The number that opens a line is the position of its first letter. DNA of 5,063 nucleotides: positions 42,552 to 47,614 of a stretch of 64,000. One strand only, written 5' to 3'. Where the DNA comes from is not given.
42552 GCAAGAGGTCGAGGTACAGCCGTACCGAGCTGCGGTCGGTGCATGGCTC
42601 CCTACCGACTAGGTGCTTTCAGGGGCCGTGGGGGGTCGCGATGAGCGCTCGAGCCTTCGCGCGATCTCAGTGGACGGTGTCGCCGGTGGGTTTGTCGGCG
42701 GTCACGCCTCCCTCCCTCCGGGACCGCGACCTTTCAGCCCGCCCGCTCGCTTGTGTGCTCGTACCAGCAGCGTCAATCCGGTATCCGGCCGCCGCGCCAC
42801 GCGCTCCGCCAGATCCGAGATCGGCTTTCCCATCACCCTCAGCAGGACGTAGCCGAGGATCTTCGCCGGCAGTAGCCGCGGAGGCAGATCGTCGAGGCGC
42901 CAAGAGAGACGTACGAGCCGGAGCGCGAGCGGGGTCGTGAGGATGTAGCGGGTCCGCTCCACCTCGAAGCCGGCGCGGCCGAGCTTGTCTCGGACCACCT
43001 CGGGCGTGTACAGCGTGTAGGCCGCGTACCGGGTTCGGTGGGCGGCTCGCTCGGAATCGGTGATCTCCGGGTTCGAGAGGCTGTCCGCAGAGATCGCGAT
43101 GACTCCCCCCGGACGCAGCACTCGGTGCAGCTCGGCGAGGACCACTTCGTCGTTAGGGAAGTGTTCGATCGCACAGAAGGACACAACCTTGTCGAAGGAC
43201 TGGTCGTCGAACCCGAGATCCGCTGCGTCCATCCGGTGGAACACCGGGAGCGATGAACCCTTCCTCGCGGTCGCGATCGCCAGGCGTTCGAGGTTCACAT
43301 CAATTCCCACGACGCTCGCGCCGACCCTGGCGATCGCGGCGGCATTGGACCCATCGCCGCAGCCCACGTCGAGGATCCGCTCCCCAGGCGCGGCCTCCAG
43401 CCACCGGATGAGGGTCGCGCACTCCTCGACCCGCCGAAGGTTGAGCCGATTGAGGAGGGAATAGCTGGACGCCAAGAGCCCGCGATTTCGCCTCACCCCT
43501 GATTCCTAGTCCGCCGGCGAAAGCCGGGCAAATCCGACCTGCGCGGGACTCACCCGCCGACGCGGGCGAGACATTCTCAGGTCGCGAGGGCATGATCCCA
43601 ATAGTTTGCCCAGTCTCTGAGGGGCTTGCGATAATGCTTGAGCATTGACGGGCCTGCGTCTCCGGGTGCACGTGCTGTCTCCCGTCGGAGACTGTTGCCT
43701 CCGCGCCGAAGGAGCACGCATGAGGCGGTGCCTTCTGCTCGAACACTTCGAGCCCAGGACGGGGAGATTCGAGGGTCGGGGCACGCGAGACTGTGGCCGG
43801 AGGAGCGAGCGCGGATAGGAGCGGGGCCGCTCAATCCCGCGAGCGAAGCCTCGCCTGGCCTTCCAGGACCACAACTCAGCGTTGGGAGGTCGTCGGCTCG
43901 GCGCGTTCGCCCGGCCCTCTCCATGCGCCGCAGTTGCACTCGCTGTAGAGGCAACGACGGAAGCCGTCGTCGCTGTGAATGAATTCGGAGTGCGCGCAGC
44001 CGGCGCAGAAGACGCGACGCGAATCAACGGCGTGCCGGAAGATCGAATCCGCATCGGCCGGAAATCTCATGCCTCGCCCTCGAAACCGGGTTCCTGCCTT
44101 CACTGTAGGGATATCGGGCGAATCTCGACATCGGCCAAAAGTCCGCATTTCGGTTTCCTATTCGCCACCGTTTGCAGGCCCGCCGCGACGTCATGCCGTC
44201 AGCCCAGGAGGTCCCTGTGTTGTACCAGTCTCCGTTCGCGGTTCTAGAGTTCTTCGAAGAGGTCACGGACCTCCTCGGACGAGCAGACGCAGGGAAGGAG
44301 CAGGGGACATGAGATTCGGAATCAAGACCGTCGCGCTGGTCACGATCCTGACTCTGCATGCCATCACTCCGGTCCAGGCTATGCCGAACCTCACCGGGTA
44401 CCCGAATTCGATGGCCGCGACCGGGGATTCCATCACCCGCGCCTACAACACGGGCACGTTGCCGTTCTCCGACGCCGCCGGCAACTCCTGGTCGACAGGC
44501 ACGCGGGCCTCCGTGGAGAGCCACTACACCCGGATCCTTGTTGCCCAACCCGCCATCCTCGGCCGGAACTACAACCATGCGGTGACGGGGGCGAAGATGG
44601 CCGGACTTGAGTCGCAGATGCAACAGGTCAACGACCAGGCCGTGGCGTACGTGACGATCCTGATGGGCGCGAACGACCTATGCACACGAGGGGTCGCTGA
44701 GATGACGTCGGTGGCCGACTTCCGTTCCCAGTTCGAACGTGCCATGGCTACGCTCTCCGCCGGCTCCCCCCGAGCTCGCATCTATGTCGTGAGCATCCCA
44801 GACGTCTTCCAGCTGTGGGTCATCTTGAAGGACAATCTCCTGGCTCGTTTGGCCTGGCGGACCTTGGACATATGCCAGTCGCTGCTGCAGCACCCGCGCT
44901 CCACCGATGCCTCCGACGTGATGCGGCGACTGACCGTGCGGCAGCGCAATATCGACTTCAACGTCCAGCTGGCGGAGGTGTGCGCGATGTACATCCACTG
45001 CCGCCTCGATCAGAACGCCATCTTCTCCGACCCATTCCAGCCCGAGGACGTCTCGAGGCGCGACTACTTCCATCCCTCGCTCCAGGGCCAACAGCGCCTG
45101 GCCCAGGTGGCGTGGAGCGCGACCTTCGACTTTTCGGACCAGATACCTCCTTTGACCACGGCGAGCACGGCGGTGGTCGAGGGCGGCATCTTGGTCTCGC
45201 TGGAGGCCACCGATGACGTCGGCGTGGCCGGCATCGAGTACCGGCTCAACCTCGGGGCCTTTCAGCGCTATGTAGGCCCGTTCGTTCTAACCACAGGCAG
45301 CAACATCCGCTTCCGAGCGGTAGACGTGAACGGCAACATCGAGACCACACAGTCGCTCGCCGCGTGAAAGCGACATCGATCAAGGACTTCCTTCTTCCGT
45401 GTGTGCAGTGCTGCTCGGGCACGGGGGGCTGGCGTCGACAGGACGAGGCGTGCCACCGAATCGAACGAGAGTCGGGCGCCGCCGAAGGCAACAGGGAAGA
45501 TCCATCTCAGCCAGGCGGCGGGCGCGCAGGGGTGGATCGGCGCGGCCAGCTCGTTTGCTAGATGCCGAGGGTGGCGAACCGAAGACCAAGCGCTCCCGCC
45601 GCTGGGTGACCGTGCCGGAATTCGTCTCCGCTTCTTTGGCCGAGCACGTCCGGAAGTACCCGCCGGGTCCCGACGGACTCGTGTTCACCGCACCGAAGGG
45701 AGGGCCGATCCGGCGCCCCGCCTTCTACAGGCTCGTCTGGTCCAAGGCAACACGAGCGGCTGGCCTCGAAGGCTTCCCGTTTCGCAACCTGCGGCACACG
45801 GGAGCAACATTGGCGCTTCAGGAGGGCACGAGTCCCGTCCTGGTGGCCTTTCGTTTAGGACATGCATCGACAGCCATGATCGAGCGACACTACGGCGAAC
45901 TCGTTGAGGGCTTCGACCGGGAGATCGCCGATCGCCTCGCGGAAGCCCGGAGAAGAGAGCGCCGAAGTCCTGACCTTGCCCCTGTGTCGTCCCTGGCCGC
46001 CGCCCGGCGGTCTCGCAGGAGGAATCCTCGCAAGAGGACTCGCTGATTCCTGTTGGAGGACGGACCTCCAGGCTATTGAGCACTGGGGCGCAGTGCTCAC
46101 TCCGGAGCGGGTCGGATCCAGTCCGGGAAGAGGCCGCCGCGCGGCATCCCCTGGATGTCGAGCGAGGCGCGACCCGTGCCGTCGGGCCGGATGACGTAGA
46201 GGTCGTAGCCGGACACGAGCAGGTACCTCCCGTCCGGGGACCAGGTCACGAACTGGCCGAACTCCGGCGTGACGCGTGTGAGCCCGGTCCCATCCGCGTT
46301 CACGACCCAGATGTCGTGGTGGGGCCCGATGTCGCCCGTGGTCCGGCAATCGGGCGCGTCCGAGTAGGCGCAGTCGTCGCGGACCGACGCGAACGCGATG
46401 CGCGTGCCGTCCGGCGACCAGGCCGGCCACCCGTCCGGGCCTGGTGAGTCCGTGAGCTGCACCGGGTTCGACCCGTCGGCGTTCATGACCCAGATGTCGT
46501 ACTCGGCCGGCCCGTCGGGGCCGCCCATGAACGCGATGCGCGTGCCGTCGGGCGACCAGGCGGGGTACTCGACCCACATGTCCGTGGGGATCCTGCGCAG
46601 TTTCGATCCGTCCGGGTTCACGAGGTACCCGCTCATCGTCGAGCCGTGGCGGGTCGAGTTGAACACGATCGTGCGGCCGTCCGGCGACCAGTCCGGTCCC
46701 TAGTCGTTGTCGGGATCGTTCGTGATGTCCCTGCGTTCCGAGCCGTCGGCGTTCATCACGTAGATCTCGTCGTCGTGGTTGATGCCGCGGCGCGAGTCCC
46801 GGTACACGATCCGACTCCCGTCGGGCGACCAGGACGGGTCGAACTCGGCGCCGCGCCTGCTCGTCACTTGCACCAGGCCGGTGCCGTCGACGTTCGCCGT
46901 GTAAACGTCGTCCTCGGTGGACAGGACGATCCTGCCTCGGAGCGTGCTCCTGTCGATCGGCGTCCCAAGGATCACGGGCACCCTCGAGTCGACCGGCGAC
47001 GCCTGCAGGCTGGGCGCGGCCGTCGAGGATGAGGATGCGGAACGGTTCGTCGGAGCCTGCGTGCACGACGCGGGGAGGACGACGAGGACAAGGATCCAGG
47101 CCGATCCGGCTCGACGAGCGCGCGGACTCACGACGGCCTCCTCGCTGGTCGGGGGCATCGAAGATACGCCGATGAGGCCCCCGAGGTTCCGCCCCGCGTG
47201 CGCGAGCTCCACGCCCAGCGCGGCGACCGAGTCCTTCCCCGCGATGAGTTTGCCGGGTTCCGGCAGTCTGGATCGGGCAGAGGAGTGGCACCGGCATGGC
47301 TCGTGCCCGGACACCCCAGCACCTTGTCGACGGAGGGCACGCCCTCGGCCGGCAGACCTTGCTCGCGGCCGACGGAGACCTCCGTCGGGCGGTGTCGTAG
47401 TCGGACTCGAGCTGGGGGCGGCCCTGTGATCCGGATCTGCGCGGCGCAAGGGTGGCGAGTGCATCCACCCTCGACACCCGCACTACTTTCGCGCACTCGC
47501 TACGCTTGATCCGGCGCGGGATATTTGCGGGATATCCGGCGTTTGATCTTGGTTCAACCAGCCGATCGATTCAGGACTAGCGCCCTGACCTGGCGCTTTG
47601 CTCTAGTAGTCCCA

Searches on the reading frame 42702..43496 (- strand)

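Call 16: search_protein_families(library=pfam, proteins=[window:42702-43496:-], max_evalue=0.001)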
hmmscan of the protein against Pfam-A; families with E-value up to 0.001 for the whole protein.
window:42702-43496:- (264 aa): 14 families
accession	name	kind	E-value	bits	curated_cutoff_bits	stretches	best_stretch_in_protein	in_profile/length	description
PF08241.18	Methyltransf_11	-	1e-24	87.4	21.2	1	42-135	1-95/95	Methyltransferase domain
PF13649.12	Methyltransf_25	-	3.5e-21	76.1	27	1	41-131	1-97/97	Methyltransferase domain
PF13847.12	Methyltransf_31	-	2.2e-18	66.8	27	1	37-138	3-112/145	Methyltransferase domain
PF13489.12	Methyltransf_23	-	3.1e-17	63.2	27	1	26-180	9-162/164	Methyltransferase domain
PF08242.18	Methyltransf_12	-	1.4e-15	58.2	30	1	42-133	1-98/98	Methyltransferase domain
PF02353.26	CMAS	-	3.7e-11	43.3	27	1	28-147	53-176/273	Mycolic acid cyclopropane synthetase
PF01209.24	Ubie_methyltran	-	8.8e-10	38.8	20.1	1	33-136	43-152/233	ubiE/COQ5 methyltransferase family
PF03141.22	Methyltransf_29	-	5.5e-09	35.6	23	1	39-149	119-231/506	Putative S-adenosyl-L-methionine-dependent methyltransferase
PF07021.18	MetW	-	1.2e-06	28.7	21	1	36-128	12-103/193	Methionine biosynthesis protein MetW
PF24675.1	NpmA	-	2.6e-05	24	60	0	40-79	26-67/214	16S rRNA (adenine(1408)-N(1))-methyltransferase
PF01135.25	PCMT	-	4.9e-05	23.6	20.3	1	26-98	62-139/210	Protein-L-isoaspartate(D-aspartate) O-methyltransferase (PCMT)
PF09445.16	Methyltransf_15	-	0.00016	21.7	22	1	39-76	2-39/165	RNA cap guanine-N2 methyltransferase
PF05148.21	Methyltransf_8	-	0.00065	20.1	27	0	28-136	62-157/219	Hypothetical methyltransferase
PF05175.20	MTS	-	0.00081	19.5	23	0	28-106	22-104/170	Methyltransferase small domain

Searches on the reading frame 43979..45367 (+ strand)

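Call 16: search_protein_families(library=pfam, proteins=[window:43979-45367:+], max_evalue=0.001)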
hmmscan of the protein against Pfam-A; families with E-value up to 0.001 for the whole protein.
window:43979-45367:+ (462 aa): 2 families
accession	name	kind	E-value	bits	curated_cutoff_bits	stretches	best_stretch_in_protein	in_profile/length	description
PF00657.28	Lipase_GDSL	-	1.7e-12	48.4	23.6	1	147-376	3-206/208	GDSL-like Lipase/Acylhydrolase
PF13472.12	Lipase_GDSL_2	-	4e-12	47.4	32.9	1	149-373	3-178/178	GDSL-like Lipase/Acylhydrolase family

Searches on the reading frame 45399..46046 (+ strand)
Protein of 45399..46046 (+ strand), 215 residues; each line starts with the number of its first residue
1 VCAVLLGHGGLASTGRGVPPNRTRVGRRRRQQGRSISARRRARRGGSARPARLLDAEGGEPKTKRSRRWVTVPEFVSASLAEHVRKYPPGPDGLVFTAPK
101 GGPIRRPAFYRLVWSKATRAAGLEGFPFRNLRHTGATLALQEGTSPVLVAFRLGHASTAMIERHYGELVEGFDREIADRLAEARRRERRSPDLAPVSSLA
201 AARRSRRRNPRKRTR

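Call 19: search_protein_families(library=pfam, proteins=[window:45399-46046:+], max_evalue=0.01)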
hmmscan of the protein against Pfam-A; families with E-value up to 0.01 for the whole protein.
window:45399-46046:+ (215 aa): 1 family
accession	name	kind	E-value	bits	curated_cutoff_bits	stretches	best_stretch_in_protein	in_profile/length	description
PF00589.27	Phage_integrase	-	1.1e-06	28.9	27.1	1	68-165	67-165/172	Phage integrase family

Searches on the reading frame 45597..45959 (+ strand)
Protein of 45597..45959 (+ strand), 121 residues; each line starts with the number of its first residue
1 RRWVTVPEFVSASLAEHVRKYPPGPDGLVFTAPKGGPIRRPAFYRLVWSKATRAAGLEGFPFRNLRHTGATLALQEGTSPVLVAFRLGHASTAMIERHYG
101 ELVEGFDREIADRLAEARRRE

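Call 25: find_homologous_proteins(query=window:45597-45959:+, max_evalue=0.00001)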
Query seq(121 aa) (121 aa): 85 proteins with E <= 0.00001 among 167 candidates.
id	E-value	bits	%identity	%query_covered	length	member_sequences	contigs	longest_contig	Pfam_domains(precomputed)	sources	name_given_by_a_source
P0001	7.3e-66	238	91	98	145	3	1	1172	PF00589.28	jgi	jgi:integrase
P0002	4.2e-65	235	88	100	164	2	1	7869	PF00589.28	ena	-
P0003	5.6e-63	228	84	96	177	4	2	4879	PF00589.28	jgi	jgi:integrase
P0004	1.8e-62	227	89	93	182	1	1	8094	-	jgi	jgi:integrase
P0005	1.8e-61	224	84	98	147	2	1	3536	-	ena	-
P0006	2.8e-58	213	85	93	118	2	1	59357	PF00589.28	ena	-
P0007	8.5e-56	205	87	89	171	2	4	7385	PF00589.28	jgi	jgi:integrase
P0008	8.8e-53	196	90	81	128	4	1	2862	PF00589.28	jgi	jgi:integrase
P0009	4.3e-47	177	88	77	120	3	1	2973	PF00589.28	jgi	jgi:integrase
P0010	3.5e-46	174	84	76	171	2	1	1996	-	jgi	jgi:integrase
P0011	5.1e-43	164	68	94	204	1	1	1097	PF00589.28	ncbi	-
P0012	7.3e-43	164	68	92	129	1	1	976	-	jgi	jgi:integrase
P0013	2.4e-40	155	62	96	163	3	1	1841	PF00589.28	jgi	jgi:integrase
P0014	3.1e-39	152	62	92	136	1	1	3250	PF00589.28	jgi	jgi:integrase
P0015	5.9e-39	151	64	94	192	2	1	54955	PF00589.28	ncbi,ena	-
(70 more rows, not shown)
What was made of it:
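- Tried and rejected: All 85 hits to the 121-aa query were 207 aa or shorter (call 25).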

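Call 27: find_encoding_contigs(protein=P0006, flank=10000, max_places=4)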
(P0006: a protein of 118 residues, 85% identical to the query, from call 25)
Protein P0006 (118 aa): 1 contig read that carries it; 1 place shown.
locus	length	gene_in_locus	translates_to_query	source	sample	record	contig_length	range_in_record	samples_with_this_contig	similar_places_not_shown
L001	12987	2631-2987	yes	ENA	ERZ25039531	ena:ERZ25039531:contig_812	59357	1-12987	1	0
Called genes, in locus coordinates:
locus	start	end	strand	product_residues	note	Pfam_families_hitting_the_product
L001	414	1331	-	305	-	PF05721:PhyH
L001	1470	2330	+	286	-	PF12833:HTH_18, PF00165:HTH_AraC (weak)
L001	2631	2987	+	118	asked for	PF00589:Phage_integrase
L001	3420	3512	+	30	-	-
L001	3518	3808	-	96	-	-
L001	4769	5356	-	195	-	-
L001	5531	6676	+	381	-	PF13185:GAF_2, PF01590:GAF, PF07730:HisKA_3, PF13581:HATPase_c_2 (weak), PF02518:HATPase_c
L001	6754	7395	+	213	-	PF00072:Response_reg, PF00196:GerE, PF08281:Sigma70_r4_2 (weak)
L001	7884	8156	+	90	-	PF03795:YCII (weak)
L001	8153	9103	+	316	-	PF01370:Epimerase, PF13460:NAD_binding_10 (weak)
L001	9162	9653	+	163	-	PF12724:Flavodoxin_5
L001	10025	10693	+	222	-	-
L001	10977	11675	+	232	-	PF06197:DUF998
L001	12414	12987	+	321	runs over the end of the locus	PF08240:ADH_N, PF00107:ADH_zinc_N, PF13602:ADH_zinc_N_2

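Call 28: find_encoding_contigs(protein=P0015, flank=10000, max_places=4)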
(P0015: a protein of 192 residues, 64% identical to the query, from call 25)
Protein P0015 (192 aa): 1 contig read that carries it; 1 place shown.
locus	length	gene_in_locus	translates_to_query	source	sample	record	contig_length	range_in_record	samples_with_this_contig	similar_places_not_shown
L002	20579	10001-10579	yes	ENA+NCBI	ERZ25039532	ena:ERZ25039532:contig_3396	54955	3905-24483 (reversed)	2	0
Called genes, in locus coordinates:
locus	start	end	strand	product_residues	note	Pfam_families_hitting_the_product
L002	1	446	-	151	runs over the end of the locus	-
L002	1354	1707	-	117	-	PF00089:Trypsin (weak)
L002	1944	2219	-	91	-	-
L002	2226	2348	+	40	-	-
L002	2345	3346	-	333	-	PF13474:SnoaL_3, PF00211:Guanylate_cyc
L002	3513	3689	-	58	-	-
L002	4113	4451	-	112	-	-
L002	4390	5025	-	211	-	-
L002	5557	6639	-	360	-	PF13191:AAA_16, PF13401:AAA_22 (weak)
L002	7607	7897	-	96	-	-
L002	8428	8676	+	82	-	PF14026:SCO4226-like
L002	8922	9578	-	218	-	-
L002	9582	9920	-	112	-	-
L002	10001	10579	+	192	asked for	PF00589:Phage_integrase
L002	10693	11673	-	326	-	PF13545:HTH_Crp_2 (faint), PF19361:DUF5937, PF01022:HTH_5 (weak), PF12840:HTH_20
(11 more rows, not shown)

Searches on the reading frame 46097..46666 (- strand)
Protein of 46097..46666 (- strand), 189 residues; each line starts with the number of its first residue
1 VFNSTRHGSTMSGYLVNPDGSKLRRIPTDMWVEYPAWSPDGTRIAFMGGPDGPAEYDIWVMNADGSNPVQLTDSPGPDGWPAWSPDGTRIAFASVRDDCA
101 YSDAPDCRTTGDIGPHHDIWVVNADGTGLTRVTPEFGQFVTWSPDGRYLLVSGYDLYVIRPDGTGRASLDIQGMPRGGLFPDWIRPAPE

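Call 16: search_protein_families(library=pfam, proteins=[window:46097-46666:-], max_evalue=0.001)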
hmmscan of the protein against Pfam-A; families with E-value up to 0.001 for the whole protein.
window:46097-46666:- (189 aa): 4 families
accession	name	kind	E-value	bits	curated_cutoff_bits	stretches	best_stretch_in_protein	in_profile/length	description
PF07676.18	PD40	-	1.4e-21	76.3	20.9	2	69-97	2-30/38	WD40-like Beta Propeller Repeat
PF00930.27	DPPIV_N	-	2.3e-08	33.6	22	0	5-75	17-82/354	Dipeptidyl peptidase IV (DPP IV) N-terminal region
PF00400.38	WD40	-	0.00013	22.8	27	0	140-155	17-32/39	WD domain, G-beta repeat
PF25174.1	Beta-prop_THOC3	-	0.00045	19.8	305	0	36-106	53-119/272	THOC3 beta-propeller domain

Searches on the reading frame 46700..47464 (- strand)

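Call 16: search_protein_families(library=pfam, proteins=[window:46700-47464:-], max_evalue=0.001)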
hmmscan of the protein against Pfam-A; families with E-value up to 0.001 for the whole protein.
window:46700-47464:- (254 aa): 1 family
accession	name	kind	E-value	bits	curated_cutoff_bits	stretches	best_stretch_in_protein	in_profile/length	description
PF07676.18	PD40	-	4.6e-08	33.3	20.9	1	198-236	2-38/38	WD40-like Beta Propeller Repeat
